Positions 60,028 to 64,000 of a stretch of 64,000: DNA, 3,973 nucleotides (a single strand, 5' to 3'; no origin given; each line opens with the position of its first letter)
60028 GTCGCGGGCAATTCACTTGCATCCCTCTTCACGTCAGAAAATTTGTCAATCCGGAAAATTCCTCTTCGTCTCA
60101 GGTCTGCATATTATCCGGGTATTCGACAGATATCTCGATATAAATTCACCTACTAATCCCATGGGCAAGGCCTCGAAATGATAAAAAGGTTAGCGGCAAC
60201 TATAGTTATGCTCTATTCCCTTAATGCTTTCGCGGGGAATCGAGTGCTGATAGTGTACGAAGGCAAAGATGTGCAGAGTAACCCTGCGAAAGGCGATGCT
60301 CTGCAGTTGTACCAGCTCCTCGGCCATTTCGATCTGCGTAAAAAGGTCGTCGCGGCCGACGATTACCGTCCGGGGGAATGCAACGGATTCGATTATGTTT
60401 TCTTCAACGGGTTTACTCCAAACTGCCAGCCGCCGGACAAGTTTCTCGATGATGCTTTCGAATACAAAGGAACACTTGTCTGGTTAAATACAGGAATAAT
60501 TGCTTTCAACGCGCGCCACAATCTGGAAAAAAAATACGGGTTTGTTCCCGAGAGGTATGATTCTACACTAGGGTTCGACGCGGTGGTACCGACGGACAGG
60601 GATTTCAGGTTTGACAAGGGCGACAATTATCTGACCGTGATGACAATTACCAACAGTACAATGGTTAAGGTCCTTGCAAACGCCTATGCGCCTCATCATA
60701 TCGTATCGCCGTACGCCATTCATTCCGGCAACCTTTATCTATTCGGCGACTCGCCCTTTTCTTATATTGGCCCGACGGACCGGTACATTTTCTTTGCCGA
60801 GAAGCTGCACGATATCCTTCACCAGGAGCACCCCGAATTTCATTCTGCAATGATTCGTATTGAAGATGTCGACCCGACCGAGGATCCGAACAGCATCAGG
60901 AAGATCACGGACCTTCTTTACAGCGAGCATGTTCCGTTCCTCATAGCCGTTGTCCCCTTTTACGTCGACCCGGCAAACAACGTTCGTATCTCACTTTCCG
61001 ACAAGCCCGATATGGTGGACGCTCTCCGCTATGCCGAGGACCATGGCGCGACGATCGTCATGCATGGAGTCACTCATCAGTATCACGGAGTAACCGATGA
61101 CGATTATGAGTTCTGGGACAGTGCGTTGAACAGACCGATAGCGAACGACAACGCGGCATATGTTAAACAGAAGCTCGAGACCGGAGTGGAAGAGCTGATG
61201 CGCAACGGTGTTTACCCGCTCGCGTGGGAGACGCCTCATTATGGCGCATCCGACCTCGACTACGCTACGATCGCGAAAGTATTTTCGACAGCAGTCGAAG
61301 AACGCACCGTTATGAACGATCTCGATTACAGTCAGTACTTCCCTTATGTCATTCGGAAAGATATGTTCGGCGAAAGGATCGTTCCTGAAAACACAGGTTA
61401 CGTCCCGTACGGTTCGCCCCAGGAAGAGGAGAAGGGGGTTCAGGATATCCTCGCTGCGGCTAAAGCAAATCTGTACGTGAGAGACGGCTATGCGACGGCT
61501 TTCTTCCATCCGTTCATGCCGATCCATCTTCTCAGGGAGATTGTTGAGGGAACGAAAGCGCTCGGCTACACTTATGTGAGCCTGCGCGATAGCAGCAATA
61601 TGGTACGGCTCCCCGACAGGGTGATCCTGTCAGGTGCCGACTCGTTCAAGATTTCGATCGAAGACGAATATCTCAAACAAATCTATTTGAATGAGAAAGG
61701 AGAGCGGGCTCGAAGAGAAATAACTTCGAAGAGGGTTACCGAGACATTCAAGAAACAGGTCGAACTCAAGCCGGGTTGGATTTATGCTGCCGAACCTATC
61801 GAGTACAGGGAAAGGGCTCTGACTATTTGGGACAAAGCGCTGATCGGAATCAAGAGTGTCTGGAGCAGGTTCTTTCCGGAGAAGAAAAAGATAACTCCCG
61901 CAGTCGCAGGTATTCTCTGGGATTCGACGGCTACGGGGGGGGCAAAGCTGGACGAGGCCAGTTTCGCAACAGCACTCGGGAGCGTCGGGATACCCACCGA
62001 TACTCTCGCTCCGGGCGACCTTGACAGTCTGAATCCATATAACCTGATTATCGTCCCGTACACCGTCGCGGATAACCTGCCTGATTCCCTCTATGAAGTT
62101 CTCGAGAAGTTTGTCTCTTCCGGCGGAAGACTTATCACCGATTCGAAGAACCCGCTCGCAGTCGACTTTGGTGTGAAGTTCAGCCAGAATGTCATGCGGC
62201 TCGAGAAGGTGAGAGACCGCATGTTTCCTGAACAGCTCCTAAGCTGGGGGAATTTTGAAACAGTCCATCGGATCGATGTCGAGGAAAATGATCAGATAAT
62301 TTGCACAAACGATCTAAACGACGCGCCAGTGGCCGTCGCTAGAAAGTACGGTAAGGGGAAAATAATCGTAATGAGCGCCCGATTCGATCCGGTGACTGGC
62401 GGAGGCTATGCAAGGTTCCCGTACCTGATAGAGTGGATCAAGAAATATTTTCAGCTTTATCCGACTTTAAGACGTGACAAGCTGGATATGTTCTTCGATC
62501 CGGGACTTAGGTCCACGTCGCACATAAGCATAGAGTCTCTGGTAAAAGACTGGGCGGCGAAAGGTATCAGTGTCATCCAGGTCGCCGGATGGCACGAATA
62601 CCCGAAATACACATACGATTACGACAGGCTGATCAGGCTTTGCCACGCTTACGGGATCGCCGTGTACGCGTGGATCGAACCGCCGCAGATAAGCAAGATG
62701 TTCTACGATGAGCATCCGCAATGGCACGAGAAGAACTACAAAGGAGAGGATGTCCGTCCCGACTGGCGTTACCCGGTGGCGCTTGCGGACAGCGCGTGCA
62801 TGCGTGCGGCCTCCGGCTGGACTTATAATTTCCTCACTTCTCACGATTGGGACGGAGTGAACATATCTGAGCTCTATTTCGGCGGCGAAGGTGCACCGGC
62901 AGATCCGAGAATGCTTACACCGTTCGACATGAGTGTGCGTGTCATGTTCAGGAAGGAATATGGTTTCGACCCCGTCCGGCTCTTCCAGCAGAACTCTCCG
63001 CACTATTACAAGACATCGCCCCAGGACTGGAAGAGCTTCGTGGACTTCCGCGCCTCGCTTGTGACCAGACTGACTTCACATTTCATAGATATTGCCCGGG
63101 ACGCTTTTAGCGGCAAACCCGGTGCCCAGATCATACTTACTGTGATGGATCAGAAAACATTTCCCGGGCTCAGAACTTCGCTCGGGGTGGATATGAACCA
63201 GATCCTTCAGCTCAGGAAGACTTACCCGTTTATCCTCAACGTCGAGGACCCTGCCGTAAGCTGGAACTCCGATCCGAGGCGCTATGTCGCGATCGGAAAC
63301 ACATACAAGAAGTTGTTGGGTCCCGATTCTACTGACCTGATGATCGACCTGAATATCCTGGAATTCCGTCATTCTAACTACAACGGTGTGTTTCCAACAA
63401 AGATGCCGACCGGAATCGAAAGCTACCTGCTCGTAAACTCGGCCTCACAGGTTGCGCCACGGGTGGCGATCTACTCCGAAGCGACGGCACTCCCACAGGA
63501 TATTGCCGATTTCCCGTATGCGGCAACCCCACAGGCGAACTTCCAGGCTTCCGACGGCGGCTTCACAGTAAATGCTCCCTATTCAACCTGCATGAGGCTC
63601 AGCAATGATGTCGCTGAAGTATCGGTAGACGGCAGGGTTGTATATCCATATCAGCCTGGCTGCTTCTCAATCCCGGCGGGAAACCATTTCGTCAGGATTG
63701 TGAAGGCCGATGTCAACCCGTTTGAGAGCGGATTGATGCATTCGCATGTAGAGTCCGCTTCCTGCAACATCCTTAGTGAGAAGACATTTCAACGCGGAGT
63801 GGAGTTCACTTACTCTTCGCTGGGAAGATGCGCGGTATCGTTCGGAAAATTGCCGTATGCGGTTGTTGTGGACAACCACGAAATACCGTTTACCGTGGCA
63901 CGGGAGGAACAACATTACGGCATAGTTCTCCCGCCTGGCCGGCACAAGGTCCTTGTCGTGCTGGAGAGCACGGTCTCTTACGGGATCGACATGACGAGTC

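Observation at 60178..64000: Largest ORF of the window is absent from the ORF track: a >1270-aa secreted deacetylase/hydrolase-like giant running off the right edge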

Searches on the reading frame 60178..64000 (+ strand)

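Call 4: search_protein_families(library=pfam, proteins=[window:60178-64000:+], max_evalue=1)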
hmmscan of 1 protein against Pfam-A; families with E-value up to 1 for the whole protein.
window:60178-64000:+ (1274 aa): 3 families
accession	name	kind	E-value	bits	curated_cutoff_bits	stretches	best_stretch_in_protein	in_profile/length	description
PF10096.14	DUF2334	-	2.4e-49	168.1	26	1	224-458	2-202/203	Uncharacterized protein conserved in bacteria (DUF2334)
PF08532.16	Glyco_hydro_42M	-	0.0021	18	25.8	1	598-654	37-89/207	Beta-galactosidase trimerisation domain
PF14871.12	GHL6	-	0.0086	16.7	35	1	807-858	37-88/132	Hypothetical glycosyl hydrolase 6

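Call 5: search_protein_families(library=ncbifam, proteins=[window:60178-64000:+], max_evalue=1)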
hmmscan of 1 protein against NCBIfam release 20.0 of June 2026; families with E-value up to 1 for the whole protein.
window:60178-64000:+ (1274 aa): 0 families

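Call 6: search_solved_structures(query=window:60178-64000:+, max_evalue=1)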
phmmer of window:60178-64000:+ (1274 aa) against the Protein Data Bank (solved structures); distinct sequences matched with E-value up to 1: 4.
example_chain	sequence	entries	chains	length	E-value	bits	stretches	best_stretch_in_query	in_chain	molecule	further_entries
8xt8_B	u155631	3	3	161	0.4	11.4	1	434-526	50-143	MarR family transcriptional regulator | MarR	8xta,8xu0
7znk_A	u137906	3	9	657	0.45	11.2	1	907-969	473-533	THO complex subunit 1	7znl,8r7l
7apk_A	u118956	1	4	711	0.5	11.1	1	907-969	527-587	THO complex subunit 1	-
8xt8_A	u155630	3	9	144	0.61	10.8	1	435-526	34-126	MarR family transcriptional regulator | MarR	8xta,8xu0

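Call 9: find_homologous_proteins(query=window:60178-64000:+)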
Query window:60178-64000:+ (1274 aa): 703 proteins with E <= 0.001 among 8000 candidates; the best 120 are listed.
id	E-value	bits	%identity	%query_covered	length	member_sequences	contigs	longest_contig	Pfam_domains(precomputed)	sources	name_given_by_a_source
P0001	0.0e+0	2982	100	100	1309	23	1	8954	PF10096.15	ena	-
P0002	0.0e+0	2611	85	100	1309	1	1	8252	PF10096.15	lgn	-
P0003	0.0e+0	2500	81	100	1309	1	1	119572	PF10096.15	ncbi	-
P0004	0.0e+0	2485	80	100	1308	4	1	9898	PF10096.15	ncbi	-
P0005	0.0e+0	2477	80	100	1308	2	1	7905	PF10096.15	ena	-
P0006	0.0e+0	2433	78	100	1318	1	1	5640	PF10096.15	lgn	-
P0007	0.0e+0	2416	78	100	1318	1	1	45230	PF10096.15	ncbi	-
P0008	0.0e+0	2406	81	97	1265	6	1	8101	PF10096.15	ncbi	-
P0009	0.0e+0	2403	78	99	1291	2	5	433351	PF10096.15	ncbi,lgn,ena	-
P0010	0.0e+0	2384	77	100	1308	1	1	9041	PF14871.13,PF10096.15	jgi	jgi:uncharacterized protein YdaL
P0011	0.0e+0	2306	74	100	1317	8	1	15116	PF10096.15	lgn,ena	-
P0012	0.0e+0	2261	73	100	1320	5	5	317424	PF10096.15,PF08532.17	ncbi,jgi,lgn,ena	jgi:uncharacterized protein YdaL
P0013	0.0e+0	2203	71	99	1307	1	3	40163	PF10096.15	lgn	-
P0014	0.0e+0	2194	71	100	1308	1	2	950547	PF10096.15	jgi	jgi:uncharacterized protein YdaL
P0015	0.0e+0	2181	70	100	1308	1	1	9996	PF10096.15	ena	-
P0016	0.0e+0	2180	71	98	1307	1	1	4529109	PF10096.15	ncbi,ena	-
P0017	0.0e+0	2173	70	100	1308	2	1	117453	PF10096.15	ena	-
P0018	0.0e+0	2171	70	100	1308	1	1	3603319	PF10096.15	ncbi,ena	-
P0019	0.0e+0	2167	70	100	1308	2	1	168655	PF10096.15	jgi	jgi:uncharacterized protein YdaL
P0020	0.0e+0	2156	70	99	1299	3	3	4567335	PF10096.15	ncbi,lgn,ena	-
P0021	0.0e+0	2155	70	100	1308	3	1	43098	PF10096.15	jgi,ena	-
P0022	0.0e+0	2153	70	100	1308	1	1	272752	PF10096.15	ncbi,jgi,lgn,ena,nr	ncbi:MAG TPA: DUF2334 domain-containing protein [Candidatus Acidoferrales bacterium]|nr:DUF2334 doma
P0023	0.0e+0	2127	68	100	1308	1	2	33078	PF10096.15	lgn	-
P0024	0.0e+0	2119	69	100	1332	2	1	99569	PF10096.15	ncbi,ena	-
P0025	0.0e+0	2107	68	100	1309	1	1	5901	PF10096.15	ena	-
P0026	0.0e+0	2107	68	100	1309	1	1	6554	PF10096.15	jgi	jgi:uncharacterized protein YdaL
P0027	0.0e+0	2066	68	98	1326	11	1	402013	PF10096.15,PF08532.17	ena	-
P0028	0.0e+0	1816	59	100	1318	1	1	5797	PF10096.15,PF08532.17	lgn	-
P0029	0.0e+0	1780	58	100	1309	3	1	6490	PF10096.15,PF08532.17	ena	-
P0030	0.0e+0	1768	58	100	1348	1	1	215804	PF10096.15,PF08532.17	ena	-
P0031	0.0e+0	1761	57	100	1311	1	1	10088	PF10096.15,PF08532.17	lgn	-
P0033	0.0e+0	1700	57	100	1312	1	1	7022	PF10096.15,PF08532.17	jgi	jgi:uncharacterized protein YdaL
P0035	0.0e+0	1474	72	69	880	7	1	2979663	PF10096.15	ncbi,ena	-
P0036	0.0e+0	1373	46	99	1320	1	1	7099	PF10096.15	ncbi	-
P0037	0.0e+0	1363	46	98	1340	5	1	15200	PF10096.15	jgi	jgi:uncharacterized protein YdaL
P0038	0.0e+0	1356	46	99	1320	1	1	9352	PF10096.15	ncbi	-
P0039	0.0e+0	1354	47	100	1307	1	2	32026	PF10096.15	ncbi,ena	-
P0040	0.0e+0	1340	47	99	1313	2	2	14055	PF10096.15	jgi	jgi:uncharacterized protein YdaL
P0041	0.0e+0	1339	46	98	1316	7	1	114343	PF10096.15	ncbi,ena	-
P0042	0.0e+0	1333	46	99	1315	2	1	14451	PF10096.15,PF08532.17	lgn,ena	-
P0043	0.0e+0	1324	45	98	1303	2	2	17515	PF10096.15,PF08532.17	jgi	-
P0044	0.0e+0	1321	46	100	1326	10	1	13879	PF10096.15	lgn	-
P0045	0.0e+0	1321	45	99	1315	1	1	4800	PF10096.15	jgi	-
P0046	0.0e+0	1320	46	98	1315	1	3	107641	PF10096.15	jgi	jgi:uncharacterized protein YdaL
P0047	0.0e+0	1309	45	98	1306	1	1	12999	PF10096.15,PF08532.17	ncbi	-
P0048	0.0e+0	1286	45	100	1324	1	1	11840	PF10096.15,PF08532.17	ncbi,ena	-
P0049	0.0e+0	1283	45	99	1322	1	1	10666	PF14871.13,PF10096.15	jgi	jgi:uncharacterized protein YdaL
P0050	0.0e+0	1282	45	98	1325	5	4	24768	PF10096.15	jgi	jgi:uncharacterized protein YdaL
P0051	0.0e+0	1281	45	99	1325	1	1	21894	PF10096.15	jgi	jgi:uncharacterized protein YdaL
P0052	0.0e+0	1281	45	98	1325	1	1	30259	PF10096.15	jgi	jgi:uncharacterized protein YdaL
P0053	0.0e+0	1277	45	100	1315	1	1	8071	PF10096.15,PF08532.17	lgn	-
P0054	0.0e+0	1274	45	99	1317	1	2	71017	PF10096.15,PF08532.17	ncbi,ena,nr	ncbi:MAG TPA: DUF2334 domain-containing protein [Bacteroidota bacterium]|nr:DUF2334 domain-containin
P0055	0.0e+0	1270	44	99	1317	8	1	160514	PF10096.15,PF08532.17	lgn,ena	-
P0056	0.0e+0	1266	44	99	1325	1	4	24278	PF10096.15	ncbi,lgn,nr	ncbi:MAG: DUF2334 domain-containing protein [Ignavibacteriae bacterium]|nr:DUF2334 domain-containing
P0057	0.0e+0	1264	46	98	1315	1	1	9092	PF10096.15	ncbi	-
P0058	0.0e+0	1260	45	98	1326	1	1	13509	PF10096.15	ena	-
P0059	0.0e+0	1260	44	100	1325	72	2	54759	PF10096.15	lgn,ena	-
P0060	0.0e+0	1258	45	99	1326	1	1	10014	PF10096.15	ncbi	-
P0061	0.0e+0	1257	45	100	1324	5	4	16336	PF10096.15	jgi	jgi:uncharacterized protein YdaL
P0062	0.0e+0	1255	44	98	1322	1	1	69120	PF10096.15,PF08532.17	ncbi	-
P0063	0.0e+0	1254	44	98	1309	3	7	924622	PF10096.15,PF08532.17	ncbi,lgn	-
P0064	0.0e+0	1254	45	98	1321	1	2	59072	PF10096.15,PF08532.17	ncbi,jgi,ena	-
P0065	0.0e+0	1253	43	100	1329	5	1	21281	PF10096.15,PF08532.17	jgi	-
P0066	0.0e+0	1249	45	99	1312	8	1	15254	PF10096.15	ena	-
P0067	0.0e+0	1248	44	99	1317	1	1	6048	PF10096.15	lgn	-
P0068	0.0e+0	1248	44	98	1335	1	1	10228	PF10096.15,PF08532.17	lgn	-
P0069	0.0e+0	1246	45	98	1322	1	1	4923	PF10096.15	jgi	jgi:uncharacterized protein YdaL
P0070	0.0e+0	1243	43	98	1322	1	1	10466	PF10096.15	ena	-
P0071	0.0e+0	1243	44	100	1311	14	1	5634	PF10096.15,PF08532.17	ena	-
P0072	0.0e+0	1243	44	100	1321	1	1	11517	PF10096.15,PF08532.17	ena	-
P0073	0.0e+0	1242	44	98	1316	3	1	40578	PF10096.15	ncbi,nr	ncbi:MAG TPA: polysaccharide deacetylase family protein [Bacteroidota bacterium]|nr:polysaccharide d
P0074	0.0e+0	1240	44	100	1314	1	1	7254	PF10096.15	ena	-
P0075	0.0e+0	1239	44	98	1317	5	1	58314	PF10096.15,PF08532.17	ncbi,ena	-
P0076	0.0e+0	1239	44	98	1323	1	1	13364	PF10096.15,PF08532.17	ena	-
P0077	0.0e+0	1237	44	100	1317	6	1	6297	PF10096.15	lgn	-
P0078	0.0e+0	1237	45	98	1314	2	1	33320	PF10096.15,PF08532.17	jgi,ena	-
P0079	0.0e+0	1237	44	98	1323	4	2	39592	PF10096.15,PF08532.17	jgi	jgi:uncharacterized protein YdaL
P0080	0.0e+0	1236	45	98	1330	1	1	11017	PF10096.15,PF14258.13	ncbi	-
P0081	0.0e+0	1236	44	98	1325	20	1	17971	PF10096.15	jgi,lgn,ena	-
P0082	0.0e+0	1236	43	98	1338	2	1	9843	PF10096.15,PF08532.17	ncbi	-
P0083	0.0e+0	1235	43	100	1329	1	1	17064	PF10096.15,PF08532.17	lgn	-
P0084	0.0e+0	1235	43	98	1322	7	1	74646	PF10096.15,PF08532.17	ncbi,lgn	ncbi:MAG: DUF2334 domain-containing protein [Bacteroidota bacterium]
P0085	0.0e+0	1234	44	100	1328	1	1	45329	PF10096.15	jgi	jgi:uncharacterized protein YdaL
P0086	0.0e+0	1234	44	98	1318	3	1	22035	PF10096.15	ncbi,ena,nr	ncbi:MAG TPA: DUF2334 domain-containing protein [Thermoanaerobaculaceae bacterium]|nr:DUF2334 domain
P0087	0.0e+0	1233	44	99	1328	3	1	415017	PF10096.15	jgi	jgi:uncharacterized protein YdaL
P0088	0.0e+0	1233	44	100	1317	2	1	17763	PF10096.15,PF08532.17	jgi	jgi:uncharacterized protein YdaL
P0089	0.0e+0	1232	44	99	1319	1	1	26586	PF10096.15,PF08532.17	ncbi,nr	ncbi:MAG: DUF2334 domain-containing protein [Ignavibacteriales bacterium]|nr:DUF2334 domain-containi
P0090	0.0e+0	1232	45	98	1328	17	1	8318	PF10096.15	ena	-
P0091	0.0e+0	1231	43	100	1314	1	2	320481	PF10096.15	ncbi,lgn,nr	ncbi:MAG TPA: DUF2334 domain-containing protein [Ignavibacteriales bacterium]|nr:DUF2334 domain-cont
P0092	0.0e+0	1231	44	98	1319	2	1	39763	PF10096.15,PF08532.17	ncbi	-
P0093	0.0e+0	1231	45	98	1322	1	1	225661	PF10096.15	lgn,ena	-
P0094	0.0e+0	1231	44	99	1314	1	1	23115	PF10096.15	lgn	-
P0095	0.0e+0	1230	44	99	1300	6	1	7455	PF10096.15,PF08532.17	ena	-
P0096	0.0e+0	1230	44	98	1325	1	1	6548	PF10096.15,PF08532.17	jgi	jgi:uncharacterized protein YdaL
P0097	0.0e+0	1230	43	99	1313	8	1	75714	PF10096.15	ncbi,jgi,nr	ncbi:MAG: DUF2334 domain-containing protein [Ignavibacteria bacterium]|jgi:uncharacterized protein Y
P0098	0.0e+0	1229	45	98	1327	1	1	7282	PF10096.15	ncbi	-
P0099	0.0e+0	1229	43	100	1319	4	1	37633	PF10096.15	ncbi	-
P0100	0.0e+0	1227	44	98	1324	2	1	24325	PF10096.15,PF08532.17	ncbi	-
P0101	0.0e+0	1227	43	98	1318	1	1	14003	PF10096.15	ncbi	-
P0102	0.0e+0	1226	45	99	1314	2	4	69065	PF10096.15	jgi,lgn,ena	jgi:uncharacterized protein YdaL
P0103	0.0e+0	1226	44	100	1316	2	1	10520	PF10096.15,PF08532.17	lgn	-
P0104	0.0e+0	1225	44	98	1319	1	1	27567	PF10096.15,PF08532.17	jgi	jgi:uncharacterized protein YdaL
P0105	0.0e+0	1225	44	98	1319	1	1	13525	PF10096.15,PF08532.17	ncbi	-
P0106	0.0e+0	1224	43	99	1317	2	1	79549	PF10096.15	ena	-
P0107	0.0e+0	1224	43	98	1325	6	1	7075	PF10096.15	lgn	-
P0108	0.0e+0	1222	43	99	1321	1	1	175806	PF10096.15,PF08532.17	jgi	jgi:uncharacterized protein YdaL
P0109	0.0e+0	1222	44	98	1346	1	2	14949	PF10096.15,PF08532.17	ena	-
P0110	0.0e+0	1222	45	98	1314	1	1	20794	PF10096.15,PF08532.17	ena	-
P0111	0.0e+0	1222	44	98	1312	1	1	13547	PF10096.15,PF08532.17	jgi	jgi:uncharacterized protein YdaL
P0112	0.0e+0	1222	42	99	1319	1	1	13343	PF10096.15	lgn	-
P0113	0.0e+0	1220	43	100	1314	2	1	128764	PF10096.15,PF08532.17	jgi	jgi:uncharacterized protein YdaL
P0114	0.0e+0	1219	44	99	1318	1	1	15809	PF10096.15,PF08532.17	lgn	-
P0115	0.0e+0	1219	43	100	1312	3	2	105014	PF10096.15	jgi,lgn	-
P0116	0.0e+0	1219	43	99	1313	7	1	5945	PF10096.15,PF08532.17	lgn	-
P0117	0.0e+0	1219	43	98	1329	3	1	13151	PF10096.15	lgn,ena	-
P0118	0.0e+0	1219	43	98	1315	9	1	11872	PF10096.15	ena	-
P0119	0.0e+0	1218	42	99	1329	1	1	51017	PF10096.15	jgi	jgi:uncharacterized protein YdaL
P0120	0.0e+0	1218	44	100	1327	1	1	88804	PF10096.15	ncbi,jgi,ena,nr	ncbi:MAG TPA: DUF2334 domain-containing protein [Thermoanaerobaculaceae bacterium]|nr:DUF2334 domain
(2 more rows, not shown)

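Call 10: find_encoding_contigs(protein=P0001, flank=10000, max_places=4)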
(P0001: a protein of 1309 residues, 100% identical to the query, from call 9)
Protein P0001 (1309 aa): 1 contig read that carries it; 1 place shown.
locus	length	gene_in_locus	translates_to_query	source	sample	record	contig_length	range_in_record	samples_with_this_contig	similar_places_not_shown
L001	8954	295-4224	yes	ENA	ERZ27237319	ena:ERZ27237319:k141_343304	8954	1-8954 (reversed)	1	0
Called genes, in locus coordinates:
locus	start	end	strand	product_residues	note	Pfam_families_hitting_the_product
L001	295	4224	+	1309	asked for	PF10096:DUF2334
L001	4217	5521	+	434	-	PF13506:Glyco_transf_21, PF03142:Chitin_synth_2 (faint), PF00535:Glycos_transf_2, PF10111:Glyco_tranf_2_2, PF13641:Glyco_tranf_2_3, PF13632:Glyco_trans_2_3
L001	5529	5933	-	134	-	PF01475:FUR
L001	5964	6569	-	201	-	PF12007:DUF3501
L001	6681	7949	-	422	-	PF13183:Fer4_8 (faint), PF13237:Fer4_10 (faint), PF13534:Fer4_17 (weak), PF02754:CCG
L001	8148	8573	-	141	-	PF00210:Ferritin (faint), PF02915:Rubrerythrin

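Call 11: find_encoding_contigs(protein=P0003, flank=10000, max_places=3)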
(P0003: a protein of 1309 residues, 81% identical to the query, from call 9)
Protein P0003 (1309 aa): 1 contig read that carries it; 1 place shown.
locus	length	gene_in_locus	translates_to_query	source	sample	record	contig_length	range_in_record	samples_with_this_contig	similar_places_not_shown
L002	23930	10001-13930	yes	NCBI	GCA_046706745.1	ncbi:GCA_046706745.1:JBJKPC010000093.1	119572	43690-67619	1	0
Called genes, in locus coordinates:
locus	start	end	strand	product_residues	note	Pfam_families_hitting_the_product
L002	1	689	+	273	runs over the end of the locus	PF01177:Asp_Glu_race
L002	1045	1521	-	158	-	PF00583:Acetyltransf_1, PF13673:Acetyltransf_10, PF13508:Acetyltransf_7, PF14542:Acetyltransf_CG (weak), PF08445:FR47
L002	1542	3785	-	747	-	PF00580:UvrD-helicase, PF01443:Viral_helicase1 (faint), PF13245:AAA_19, PF13604:AAA_30 (faint), PF13361:UvrD_C, PF13538:UvrD_C_2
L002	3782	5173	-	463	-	PF00206:Lyase_1, PF14698:ASL_C2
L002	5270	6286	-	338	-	PF01063:Aminotran_4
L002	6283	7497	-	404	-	PF00764:Arginosuc_synth, PF20979:Arginosuc_syn_C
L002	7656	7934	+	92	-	-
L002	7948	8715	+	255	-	PF24161:CCDC39 (weak)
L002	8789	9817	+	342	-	PF02562:PhoH, PF00270:DEAD (faint), PF01695:IstB_IS21 (weak), PF13245:AAA_19 (weak), PF13604:AAA_30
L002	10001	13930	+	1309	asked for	PF10096:DUF2334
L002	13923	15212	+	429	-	PF03142:Chitin_synth_2 (faint), PF13506:Glyco_transf_21, PF00535:Glycos_transf_2, PF10111:Glyco_tranf_2_2, PF13641:Glyco_tranf_2_3, PF13632:Glyco_trans_2_3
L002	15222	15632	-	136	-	PF01475:FUR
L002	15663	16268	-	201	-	PF12007:DUF3501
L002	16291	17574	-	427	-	PF13237:Fer4_10 (faint), PF13534:Fer4_17 (faint), PF02754:CCG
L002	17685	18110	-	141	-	PF00210:Ferritin (faint), PF02915:Rubrerythrin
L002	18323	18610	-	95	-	-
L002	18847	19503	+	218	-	PF01171:ATP_bind_3 (weak), PF06508:QueC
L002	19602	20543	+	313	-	-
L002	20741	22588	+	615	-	PF02574:S-methyl_trans, PF00809:Pterin_bind, PF03599:CdhD (faint)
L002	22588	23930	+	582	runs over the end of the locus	PF02607:B12-binding_2, PF02310:B12-binding, PF02965:Met_synt_B12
